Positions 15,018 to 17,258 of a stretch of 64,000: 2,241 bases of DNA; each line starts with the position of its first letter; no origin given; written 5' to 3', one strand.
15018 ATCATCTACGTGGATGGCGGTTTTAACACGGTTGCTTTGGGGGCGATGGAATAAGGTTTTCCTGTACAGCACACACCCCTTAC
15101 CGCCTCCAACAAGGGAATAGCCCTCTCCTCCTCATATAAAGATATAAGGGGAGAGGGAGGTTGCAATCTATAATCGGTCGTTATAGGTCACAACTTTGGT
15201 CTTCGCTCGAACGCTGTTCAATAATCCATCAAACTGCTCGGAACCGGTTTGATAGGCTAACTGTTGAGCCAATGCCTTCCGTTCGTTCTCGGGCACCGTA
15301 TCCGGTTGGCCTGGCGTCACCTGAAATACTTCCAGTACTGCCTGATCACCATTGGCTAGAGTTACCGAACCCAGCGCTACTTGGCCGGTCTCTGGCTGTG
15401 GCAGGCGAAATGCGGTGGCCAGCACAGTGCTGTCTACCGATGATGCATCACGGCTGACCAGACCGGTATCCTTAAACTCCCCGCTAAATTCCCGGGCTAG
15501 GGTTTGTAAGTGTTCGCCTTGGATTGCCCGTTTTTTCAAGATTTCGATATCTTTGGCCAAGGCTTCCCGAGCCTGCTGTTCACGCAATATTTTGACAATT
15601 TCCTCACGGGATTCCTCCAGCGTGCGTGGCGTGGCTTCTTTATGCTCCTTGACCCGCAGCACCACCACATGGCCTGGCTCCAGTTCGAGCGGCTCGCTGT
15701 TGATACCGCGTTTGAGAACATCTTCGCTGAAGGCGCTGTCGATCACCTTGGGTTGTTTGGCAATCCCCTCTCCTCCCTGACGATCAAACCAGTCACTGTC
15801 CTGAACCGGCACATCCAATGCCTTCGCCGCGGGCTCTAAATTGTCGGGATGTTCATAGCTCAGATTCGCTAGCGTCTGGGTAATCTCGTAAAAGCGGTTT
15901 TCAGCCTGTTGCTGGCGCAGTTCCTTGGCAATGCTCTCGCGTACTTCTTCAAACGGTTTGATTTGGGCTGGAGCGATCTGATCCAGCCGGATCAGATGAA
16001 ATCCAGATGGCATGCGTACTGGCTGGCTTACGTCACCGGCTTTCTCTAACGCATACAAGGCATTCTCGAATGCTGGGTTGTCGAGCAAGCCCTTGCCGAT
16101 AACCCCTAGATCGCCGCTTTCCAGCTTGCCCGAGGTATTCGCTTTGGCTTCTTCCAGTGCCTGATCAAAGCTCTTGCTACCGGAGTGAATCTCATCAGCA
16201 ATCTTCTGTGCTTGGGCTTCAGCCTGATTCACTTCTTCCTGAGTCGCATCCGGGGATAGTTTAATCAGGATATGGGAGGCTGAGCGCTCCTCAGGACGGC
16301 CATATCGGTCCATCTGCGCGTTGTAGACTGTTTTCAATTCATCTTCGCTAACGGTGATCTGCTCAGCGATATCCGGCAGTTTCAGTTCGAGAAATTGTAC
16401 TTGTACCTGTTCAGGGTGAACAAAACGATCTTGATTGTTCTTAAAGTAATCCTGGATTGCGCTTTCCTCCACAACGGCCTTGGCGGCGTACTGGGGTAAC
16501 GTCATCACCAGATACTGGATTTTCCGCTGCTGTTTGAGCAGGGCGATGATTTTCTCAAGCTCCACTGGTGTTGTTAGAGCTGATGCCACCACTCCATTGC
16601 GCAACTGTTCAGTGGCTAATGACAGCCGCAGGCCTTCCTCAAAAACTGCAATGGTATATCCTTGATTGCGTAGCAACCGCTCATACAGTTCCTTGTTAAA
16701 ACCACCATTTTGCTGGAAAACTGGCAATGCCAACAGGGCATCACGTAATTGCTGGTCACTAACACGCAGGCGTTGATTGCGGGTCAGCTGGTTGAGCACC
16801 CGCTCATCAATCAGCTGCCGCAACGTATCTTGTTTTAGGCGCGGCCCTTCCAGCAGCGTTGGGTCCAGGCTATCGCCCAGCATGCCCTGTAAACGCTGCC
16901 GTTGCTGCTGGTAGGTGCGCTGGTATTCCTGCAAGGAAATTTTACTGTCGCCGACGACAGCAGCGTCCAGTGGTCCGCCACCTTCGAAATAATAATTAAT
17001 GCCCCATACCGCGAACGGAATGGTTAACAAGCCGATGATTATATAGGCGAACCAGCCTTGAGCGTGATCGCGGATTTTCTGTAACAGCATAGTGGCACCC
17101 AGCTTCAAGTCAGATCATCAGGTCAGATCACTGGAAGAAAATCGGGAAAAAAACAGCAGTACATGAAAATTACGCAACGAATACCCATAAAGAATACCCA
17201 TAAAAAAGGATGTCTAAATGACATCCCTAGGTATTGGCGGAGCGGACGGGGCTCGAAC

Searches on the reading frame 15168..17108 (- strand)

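Call 45: search_protein_families(library=pfam, proteins=[window:15168-17108:-], max_evalue=0.00001)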
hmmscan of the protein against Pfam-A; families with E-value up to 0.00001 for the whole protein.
window:15168-17108:- (646 aa): 5 families
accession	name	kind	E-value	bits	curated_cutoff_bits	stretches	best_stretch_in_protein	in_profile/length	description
PF13624.11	SurA_N_3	-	1.2e-47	162.2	27.2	1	9-170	2-162/162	SurA-like N-terminal domain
PF13623.11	SurA_N_2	-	1.6e-35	122.6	28.5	1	9-146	1-145/145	SurA-like N-terminal domain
PF13145.12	Rotamase_2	-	1.3e-26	94.2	27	1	253-391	1-121/121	PPIC-type PPIASE domain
PF00639.27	Rotamase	-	1.4e-20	74.5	21.7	1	279-376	1-96/97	PPIC-type PPIASE domain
PF13616.12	Rotamase_3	-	3e-14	54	22.5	1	271-376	12-113/116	PPIC-type PPIASE domain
